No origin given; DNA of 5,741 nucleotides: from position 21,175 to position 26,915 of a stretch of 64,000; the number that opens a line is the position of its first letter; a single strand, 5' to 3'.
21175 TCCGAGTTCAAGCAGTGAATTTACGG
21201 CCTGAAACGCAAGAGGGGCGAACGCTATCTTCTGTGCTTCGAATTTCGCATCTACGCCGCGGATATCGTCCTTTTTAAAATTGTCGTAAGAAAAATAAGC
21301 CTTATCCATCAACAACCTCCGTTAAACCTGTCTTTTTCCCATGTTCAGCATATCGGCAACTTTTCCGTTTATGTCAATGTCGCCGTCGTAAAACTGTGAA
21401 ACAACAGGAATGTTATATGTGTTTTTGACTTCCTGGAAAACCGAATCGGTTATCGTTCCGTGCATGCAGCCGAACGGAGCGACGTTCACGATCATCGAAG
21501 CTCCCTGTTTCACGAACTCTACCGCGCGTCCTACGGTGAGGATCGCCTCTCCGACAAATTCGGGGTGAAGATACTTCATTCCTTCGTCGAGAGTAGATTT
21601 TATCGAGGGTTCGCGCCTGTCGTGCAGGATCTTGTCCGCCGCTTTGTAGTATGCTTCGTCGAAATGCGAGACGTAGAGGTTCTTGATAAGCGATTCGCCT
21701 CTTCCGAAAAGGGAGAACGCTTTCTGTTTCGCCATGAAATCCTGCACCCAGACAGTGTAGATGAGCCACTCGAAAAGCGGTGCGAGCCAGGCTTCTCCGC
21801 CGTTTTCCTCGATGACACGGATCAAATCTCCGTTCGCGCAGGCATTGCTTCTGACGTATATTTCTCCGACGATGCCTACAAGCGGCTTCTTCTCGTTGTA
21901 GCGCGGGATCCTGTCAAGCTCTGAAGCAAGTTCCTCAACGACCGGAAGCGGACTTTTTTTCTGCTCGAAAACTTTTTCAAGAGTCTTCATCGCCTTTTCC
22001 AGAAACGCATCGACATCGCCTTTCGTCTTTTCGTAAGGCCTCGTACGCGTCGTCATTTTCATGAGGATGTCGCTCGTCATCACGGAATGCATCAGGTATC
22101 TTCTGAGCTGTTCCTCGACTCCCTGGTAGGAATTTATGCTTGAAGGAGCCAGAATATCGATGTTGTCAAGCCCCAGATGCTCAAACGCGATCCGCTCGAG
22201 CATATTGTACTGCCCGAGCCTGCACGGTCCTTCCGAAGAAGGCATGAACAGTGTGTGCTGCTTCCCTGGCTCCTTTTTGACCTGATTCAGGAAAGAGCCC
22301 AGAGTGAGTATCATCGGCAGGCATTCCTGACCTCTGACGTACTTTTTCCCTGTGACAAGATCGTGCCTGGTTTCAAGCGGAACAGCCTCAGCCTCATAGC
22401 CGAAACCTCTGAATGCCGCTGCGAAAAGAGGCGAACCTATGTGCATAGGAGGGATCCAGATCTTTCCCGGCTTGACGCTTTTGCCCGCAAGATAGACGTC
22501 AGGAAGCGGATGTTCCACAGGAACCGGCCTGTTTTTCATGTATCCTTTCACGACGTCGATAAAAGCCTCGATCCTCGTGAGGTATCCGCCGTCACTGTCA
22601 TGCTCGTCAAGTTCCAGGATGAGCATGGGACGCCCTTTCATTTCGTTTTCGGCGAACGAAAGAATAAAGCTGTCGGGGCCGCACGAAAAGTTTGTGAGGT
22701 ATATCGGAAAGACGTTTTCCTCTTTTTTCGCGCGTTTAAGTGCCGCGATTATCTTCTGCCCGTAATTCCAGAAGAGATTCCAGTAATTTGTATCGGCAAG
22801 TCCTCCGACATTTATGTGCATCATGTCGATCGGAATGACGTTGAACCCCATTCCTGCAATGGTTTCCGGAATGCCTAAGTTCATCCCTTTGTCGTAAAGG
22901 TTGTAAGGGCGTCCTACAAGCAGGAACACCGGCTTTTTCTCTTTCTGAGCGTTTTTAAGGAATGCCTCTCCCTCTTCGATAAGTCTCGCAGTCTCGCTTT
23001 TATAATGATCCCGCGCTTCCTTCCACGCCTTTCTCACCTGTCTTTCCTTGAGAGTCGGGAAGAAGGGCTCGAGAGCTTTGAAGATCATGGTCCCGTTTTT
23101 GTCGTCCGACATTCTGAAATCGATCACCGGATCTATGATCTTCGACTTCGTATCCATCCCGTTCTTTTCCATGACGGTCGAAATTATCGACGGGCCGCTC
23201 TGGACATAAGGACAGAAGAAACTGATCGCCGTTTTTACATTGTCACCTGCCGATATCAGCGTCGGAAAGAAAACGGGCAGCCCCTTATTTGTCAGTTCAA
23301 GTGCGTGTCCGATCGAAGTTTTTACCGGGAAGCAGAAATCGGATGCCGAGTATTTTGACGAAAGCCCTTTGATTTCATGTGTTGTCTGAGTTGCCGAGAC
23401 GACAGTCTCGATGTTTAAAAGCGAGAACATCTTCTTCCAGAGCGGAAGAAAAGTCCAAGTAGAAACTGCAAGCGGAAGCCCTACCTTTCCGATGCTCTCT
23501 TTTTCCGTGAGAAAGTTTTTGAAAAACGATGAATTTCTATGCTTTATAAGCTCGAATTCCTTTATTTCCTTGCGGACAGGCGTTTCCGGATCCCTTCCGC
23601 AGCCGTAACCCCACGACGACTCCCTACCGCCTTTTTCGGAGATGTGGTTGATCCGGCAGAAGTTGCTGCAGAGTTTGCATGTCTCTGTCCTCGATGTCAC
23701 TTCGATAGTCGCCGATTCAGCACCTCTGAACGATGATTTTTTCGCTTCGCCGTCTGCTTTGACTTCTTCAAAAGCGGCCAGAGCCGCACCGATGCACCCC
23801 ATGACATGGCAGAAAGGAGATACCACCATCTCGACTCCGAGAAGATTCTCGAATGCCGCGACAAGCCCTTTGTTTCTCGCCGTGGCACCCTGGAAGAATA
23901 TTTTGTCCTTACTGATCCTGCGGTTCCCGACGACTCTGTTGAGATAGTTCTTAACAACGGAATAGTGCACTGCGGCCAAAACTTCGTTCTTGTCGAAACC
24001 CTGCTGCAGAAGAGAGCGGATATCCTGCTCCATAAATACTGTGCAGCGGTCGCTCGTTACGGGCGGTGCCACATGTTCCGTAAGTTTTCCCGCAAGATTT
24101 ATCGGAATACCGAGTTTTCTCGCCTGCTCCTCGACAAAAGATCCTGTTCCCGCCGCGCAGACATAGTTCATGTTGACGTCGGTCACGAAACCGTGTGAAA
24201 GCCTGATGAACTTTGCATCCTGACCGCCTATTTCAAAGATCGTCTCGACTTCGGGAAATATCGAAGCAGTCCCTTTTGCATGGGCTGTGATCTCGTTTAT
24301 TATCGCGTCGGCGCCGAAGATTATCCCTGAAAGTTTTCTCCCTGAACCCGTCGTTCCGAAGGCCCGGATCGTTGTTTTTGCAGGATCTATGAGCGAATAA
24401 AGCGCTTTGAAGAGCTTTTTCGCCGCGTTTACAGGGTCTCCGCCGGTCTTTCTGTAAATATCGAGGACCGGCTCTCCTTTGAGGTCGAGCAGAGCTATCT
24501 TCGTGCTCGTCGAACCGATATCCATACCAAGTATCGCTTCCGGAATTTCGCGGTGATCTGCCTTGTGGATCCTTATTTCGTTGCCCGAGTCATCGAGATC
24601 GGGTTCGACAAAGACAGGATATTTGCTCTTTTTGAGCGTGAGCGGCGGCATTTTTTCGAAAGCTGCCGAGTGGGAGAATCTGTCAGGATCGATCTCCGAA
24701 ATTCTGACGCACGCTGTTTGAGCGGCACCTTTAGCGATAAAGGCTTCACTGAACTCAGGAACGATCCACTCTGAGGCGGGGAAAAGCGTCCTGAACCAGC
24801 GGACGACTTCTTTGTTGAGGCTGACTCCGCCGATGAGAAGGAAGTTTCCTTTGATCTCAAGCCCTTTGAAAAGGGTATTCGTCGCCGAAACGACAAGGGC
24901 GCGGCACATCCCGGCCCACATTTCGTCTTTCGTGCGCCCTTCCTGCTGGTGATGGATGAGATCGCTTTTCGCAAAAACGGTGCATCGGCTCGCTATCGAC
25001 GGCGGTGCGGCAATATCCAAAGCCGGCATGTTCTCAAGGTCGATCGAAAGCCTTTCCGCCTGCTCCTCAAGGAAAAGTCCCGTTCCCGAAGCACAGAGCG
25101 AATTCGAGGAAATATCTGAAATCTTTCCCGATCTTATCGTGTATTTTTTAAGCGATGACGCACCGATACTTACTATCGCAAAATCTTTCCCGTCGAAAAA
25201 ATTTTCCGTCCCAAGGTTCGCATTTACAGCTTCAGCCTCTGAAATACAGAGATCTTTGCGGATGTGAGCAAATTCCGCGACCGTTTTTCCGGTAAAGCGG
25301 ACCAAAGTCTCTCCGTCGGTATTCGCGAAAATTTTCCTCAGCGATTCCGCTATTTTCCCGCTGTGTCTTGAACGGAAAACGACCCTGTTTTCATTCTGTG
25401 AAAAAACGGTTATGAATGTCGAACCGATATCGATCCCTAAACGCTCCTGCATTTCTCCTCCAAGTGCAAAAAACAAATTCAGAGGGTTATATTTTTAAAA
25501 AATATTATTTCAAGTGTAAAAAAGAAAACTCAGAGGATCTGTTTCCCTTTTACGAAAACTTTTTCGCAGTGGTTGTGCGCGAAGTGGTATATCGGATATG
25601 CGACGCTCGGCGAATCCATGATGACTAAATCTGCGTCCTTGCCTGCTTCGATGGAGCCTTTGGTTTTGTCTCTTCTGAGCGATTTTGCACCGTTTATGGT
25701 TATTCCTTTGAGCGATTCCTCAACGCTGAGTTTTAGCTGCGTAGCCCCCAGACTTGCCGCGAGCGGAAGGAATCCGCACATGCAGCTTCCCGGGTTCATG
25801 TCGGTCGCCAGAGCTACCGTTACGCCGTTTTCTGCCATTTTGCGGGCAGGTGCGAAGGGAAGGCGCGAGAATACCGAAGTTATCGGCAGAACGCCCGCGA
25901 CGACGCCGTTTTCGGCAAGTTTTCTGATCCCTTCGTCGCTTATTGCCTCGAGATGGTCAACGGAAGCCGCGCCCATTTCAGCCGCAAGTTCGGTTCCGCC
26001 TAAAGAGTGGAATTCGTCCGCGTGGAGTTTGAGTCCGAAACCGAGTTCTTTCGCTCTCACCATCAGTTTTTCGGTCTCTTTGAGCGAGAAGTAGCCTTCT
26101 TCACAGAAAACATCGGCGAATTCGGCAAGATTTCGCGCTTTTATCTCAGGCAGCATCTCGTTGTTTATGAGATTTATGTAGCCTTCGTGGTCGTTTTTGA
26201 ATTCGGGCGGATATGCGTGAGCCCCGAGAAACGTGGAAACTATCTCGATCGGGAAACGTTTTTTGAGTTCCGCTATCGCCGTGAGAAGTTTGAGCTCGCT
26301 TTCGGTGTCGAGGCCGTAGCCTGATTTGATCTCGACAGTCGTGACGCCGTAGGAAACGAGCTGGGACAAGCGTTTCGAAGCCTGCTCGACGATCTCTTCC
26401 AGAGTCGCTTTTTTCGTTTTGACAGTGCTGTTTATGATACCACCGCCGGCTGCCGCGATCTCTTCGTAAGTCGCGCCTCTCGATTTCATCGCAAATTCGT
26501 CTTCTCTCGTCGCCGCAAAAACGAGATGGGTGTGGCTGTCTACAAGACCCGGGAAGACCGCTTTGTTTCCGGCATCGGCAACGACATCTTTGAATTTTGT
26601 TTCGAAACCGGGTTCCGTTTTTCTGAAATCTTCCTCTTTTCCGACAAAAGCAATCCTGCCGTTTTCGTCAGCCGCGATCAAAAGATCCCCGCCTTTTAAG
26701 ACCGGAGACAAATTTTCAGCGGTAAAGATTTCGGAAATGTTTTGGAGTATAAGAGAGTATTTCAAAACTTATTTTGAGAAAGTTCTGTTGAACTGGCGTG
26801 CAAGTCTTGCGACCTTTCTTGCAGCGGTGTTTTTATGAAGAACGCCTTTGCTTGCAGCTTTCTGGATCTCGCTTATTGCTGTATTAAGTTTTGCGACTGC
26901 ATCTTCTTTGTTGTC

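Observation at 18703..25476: Lipid-remodelling cluster: PlsC-type acyltransferase, KS-like fragment, O-methyltransferase and a 1376-aa fused BCR/HAD-family activase-dehydratase resembling plasmalogen synthase PlsA/PlsR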

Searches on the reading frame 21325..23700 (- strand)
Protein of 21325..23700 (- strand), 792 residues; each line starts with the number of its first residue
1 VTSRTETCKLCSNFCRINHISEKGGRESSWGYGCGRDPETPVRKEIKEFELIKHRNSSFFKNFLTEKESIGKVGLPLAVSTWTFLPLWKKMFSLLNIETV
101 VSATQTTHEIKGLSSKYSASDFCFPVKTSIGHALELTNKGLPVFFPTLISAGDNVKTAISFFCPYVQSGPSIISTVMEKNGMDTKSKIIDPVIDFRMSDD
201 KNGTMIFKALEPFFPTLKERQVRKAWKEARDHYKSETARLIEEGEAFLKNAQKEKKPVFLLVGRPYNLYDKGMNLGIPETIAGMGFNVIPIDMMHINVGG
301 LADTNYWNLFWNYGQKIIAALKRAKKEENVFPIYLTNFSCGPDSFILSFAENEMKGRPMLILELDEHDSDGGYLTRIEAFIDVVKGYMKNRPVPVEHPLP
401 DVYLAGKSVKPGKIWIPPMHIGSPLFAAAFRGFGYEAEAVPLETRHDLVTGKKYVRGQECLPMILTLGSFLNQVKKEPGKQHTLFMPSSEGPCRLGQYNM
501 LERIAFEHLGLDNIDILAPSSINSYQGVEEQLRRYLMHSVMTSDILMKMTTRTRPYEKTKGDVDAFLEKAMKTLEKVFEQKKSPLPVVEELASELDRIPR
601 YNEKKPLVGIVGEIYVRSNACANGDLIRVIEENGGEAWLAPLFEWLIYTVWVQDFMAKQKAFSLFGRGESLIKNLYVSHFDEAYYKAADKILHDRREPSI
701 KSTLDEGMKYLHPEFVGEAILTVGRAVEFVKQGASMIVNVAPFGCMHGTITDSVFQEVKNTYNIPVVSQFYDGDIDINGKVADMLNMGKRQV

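Call 63: predict_structure(alignment_id=A2)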
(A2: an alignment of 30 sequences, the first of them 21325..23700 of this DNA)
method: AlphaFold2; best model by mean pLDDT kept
length: 792 residues; sequences in the alignment: 30
mean_pLDDT: 83.3   pTM: 0.82
mean pLDDT of the five models: 83.3, 83.2, 82.2, 80.6, 80.1
residues with pLDDT >= 90: 316; 70-90: 351; 50-70: 110; < 50: 15
segments of 3 or more residues with pLDDT < 50: 520-523, 744-747
pLDDT, mean of each block of 10 residues (from residue 1): 62 58 65 52 77 89 85 91 92 96 90 81 79 93 89 62 78 83 89 88 95 95 96 93 93 91 89 87 91 89 76 87 92 82 78 91 73 85 91 77 69 85 92 94 89 82 86 93 73 64 87 78 60 89 92 94 95 97 96 96 91 71 82 91 82 77 66 81 93 87 89 74 90 90 53 78 85 70 82 51
secondary structure, 60 per line:
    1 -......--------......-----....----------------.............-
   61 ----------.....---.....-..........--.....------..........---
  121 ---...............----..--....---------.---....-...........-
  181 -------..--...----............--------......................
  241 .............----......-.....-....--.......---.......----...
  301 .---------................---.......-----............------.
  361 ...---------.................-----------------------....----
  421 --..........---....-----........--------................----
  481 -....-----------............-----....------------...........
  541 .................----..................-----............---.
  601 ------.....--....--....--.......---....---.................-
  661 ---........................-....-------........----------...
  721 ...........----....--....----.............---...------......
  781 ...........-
elements in order (helices of 4 or more, strands of 3 or more residues): E2-7 E16-21 E27-30 H47-59 E71-75 H79-83 H85-94 E97-101 H108-117 H124-138 E147-150 H164-167 H169-179 E192-194 H199-210 H219-253 E258-263 H265-269 H271-274 H277-283 E287-290 H298-301 H312-326 E330-336 H342-353 E360-363 H373-389 E413-416 H423-432 E436-439 H445-452 H461-476 E482-485 H497-508 E514-517 H530-556 H562-579 H585-596 E607-611 H614-617 H620-623 H626-632 E636-639 H643-659 H664-687 H689-692 H700-707 H718-731 E736-739 H742-745 H750-762 E766-768 H775-791

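Call 98: search_protein_representatives(protein=window:21325-23700:-)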
Query: 792 residues. Proteins with E-value up to 0.001 (for the whole library): 3664; up to 1e-10: 2065; up to 1e-30: 741. The best 150 are listed.
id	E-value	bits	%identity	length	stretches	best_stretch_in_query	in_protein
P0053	8.5e-249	844.3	50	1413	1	3-786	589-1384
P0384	6.4e-199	679.4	43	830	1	6-783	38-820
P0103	1.3e-195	668.4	43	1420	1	4-782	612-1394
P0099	7.9e-189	646.0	41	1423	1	5-782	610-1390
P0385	1.3e-186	638.7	39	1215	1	6-784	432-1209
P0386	1.2e-185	635.5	39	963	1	4-787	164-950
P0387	3.7e-180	617.3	41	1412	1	2-782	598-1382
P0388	5.4e-178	610.2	39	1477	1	4-780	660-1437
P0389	1.4e-177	608.8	39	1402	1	5-779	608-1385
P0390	1.5e-175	602.1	40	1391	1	4-789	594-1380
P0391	4.6e-175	600.5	40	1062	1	7-783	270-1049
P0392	1.7e-174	598.6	40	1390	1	7-790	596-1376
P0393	9.1e-174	596.2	42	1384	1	7-790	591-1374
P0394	2.7e-173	594.6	39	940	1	3-787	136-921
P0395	6.1e-173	593.5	39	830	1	6-781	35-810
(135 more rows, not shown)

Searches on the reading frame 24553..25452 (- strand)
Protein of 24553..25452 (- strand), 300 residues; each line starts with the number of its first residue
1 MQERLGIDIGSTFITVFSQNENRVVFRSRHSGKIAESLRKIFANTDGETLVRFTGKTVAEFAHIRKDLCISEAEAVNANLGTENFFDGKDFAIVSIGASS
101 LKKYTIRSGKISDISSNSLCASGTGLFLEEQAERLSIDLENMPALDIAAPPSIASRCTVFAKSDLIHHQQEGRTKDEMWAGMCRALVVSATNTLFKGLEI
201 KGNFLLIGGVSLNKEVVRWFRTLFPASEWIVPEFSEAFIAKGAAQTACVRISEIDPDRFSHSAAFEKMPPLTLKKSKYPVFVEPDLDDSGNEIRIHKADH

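Call 79: search_solved_structures(query=window:24553-25452:-, max_evalue=0.01, show_alignments=1)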
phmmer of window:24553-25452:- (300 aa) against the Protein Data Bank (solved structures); distinct sequences matched with E-value up to 0.01: 5.
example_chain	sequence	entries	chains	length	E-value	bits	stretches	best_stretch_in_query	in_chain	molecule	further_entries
4eht_A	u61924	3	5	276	3.6e-18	69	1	5-248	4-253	Activator of 2-hydroxyisocaproyl-CoA dehydratase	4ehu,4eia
9gai_C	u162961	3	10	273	3.5e-12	49.4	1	4-211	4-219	3-methylbenzoyl-CoA reductase delta subunit MbdP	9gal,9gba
1hux_A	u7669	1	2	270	1.6e-11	47.2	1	85-214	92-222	ACTIVATOR OF (R)-2-HYDROXYGLUTARYL-COA DEHYDRATASE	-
9gai_D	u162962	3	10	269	1.5e-10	44.1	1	80-219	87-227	3-methylbenzoyl-CoA reductase alpha subunit MbdQ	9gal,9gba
7yyl_E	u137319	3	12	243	1e-05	28.2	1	81-244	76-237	Putative CoA-substrate-specific enzyme activase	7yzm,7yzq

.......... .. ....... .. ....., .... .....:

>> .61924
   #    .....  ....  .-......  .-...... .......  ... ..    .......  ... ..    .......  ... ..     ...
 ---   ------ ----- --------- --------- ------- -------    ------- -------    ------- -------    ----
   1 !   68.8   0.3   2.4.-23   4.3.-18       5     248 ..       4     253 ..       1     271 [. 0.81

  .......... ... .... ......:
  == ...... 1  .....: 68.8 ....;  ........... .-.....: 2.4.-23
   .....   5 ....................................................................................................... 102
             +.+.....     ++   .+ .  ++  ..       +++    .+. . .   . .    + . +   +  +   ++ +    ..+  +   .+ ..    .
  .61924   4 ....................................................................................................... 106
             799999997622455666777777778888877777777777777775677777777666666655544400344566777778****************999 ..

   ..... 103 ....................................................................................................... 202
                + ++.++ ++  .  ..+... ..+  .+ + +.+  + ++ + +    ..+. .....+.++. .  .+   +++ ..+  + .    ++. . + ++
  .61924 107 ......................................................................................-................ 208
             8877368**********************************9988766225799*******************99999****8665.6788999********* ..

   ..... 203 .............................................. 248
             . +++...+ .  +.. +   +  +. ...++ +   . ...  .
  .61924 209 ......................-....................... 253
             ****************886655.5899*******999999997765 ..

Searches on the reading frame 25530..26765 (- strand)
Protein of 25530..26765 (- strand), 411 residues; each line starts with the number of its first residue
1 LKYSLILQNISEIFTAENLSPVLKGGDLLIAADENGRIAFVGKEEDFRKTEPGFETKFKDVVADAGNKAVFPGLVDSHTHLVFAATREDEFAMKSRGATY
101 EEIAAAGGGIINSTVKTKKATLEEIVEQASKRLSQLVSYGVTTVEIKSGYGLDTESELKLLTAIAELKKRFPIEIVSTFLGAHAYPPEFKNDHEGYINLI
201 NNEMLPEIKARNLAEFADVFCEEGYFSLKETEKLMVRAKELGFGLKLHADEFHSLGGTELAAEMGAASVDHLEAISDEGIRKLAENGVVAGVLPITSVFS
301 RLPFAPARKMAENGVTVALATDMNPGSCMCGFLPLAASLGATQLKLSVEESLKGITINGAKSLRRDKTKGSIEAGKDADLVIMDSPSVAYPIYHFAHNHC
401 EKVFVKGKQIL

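Call 4: search_protein_families(library=pfam, proteins=[window:25530-26765:-], max_evalue=0.01)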
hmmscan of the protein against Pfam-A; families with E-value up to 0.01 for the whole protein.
window:25530-26765:- (411 aa): 2 families
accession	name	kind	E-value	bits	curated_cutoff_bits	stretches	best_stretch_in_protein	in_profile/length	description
PF07969.17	Amidohydro_3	-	8.3e-30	105.1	29.7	2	119-409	151-470/472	Amidohydrolase family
PF01979.26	Amidohydro_1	-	2.5e-21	76.8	25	1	70-409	2-344/345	Amidohydrolase family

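Call 5: search_protein_families(library=ncbifam, proteins=[window:25530-26765:-], max_evalue=0.01)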
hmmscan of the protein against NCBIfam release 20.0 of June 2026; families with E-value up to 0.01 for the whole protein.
window:25530-26765:- (411 aa): 50 families (the best 25 are shown)
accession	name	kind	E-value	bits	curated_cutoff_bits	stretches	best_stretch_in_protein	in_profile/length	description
TIGR01224.1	hutI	equivalog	9.1e-127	423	298.15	1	34-408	10-376/377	imidazolonepropionase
NF006056.0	PRK08204.1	subfamily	3.1e-15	55.9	391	2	341-387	337-383/449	hypothetical protein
TIGR02967.1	guan_deamin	equivalog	5.3e-14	52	375.4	1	271-393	245-370/401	guanine deaminase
NF006679.0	PRK09228.1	subfamily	3.8e-12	45.7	351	1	274-387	273-389/433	guanine deaminase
NF006549.0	PRK09045.1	equivalog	8.6e-12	44.4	540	1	271-396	259-392/444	TRZ/ATZ family hydrolase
NF006055.0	PRK08203.1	equivalog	3.1e-11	42.5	532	2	274-388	276-395/455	8-oxoguanine deaminase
NF006689.0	PRK09237.1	equivalog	1.4e-10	40.3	371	2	301-384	252-336/383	amidohydrolase/deacetylase family metallohydrolase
NF004636.0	PRK05985.1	subfamily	2.7e-10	39.7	408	1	43-171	23-141/398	amidohydrolase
NF051886.1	XaaProDiPepCaul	equivalog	1.1e-09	37.9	500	0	56-90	39-73/398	Xaa-Pro dipeptidase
NF005211.0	PRK06687.1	equivalog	2.2e-09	36.6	703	1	275-384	256-372/419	TRZ/ATZ family protein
TIGR02318.1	phosphono_phnM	equivalog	1.4e-08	34.1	390.55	1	307-409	285-374/376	phosphonate metabolism protein PhnM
NF005557.0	PRK07228.1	equivalog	1.5e-08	33.8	522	2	305-387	289-378/445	5'-deoxyadenosine deaminase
NF004701.0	PRK06038.1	equivalog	1.8e-08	33.5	609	1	274-385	251-367/432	N-ethylammeline chlorohydrolase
NF002668.0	PRK02382.1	equivalog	3.2e-08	32.7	452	1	341-388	329-375/436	dihydroorotase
NF011990.0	PRK15446.2-6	subfamily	4.3e-08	32.3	233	1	308-410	293-382/390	alpha-D-ribose 1-methylphosphonate 5-triphosphate diphosphatase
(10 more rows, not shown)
